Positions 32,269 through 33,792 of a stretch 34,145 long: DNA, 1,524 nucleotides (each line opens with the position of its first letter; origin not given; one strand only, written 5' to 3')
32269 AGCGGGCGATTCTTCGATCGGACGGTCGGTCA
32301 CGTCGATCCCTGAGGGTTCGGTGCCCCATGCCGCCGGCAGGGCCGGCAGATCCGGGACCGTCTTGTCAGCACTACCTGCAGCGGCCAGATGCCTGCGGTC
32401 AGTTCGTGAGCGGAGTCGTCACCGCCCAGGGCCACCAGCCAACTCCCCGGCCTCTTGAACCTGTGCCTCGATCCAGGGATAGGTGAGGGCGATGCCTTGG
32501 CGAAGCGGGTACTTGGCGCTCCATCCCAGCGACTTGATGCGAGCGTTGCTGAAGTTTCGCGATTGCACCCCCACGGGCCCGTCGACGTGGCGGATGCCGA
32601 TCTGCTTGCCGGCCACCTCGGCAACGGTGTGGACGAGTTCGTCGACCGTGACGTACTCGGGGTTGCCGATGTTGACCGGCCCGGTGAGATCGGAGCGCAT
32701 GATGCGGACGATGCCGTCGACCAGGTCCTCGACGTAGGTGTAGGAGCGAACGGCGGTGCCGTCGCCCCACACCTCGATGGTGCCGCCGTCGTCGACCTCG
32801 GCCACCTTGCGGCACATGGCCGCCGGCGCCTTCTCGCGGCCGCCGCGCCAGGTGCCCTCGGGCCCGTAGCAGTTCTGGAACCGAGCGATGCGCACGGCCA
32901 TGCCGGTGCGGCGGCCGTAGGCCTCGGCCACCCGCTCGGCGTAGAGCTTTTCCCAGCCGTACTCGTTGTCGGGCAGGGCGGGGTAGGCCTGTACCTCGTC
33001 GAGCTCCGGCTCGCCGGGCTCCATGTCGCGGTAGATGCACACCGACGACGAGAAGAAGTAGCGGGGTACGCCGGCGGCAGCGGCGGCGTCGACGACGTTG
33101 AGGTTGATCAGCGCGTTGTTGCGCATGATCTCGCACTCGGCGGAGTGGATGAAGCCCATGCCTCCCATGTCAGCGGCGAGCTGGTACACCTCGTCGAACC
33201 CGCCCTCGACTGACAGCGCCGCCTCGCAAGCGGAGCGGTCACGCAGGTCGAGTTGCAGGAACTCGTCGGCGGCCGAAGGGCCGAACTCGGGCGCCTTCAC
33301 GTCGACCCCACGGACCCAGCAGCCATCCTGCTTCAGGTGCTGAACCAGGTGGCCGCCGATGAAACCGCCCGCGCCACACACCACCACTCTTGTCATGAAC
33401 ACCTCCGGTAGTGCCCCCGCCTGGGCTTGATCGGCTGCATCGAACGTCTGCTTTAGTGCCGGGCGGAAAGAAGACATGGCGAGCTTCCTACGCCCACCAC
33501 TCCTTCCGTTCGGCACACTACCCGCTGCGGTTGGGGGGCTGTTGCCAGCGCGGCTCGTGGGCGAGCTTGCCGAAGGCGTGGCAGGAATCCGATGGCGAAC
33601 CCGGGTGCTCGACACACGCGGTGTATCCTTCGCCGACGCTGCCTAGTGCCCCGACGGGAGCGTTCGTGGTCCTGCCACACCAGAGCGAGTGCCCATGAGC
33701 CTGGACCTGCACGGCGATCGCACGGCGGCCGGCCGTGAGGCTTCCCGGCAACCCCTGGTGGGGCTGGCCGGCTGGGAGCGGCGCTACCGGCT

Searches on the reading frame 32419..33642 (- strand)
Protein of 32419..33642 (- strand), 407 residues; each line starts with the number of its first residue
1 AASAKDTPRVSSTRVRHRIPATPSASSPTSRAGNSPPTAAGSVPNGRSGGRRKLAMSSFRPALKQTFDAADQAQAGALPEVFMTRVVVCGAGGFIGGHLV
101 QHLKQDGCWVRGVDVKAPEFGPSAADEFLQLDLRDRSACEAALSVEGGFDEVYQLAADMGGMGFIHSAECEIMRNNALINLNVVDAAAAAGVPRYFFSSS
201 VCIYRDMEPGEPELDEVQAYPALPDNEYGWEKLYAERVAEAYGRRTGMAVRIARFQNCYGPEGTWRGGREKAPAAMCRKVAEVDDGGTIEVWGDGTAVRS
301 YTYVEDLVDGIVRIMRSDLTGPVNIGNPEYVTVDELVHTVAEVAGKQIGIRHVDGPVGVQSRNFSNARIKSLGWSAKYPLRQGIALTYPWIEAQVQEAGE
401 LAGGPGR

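Call 78: search_protein_families(library=pfam, proteins=[window:32419-33642:-], max_evalue=0.001)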
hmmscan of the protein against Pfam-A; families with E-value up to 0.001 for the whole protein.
window:32419-33642:- (407 aa): 6 families
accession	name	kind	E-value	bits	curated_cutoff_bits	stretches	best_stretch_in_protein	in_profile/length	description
PF01370.27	Epimerase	-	7.2e-47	160.3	20.9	1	86-326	1-240/240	NAD dependent epimerase/dehydratase family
PF16363.11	GDP_Man_Dehyd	-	1.6e-24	87.4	27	1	88-351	2-273/332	GDP-mannose 4,6 dehydratase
PF01073.25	3Beta_HSD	-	1.8e-08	34.2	22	1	87-312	1-226/280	3-beta hydroxysteroid dehydrogenase/isomerase family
PF13460.12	NAD_binding_10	-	1.9e-07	31.6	27.2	1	90-223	1-121/184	NAD(P)H-binding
PF05368.20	NmrA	-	1e-06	29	27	1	85-212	4-119/298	NmrA-like family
PF04321.23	RmlD_sub_bind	-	0.00075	19.1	27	0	85-320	2-202/287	RmlD substrate binding domain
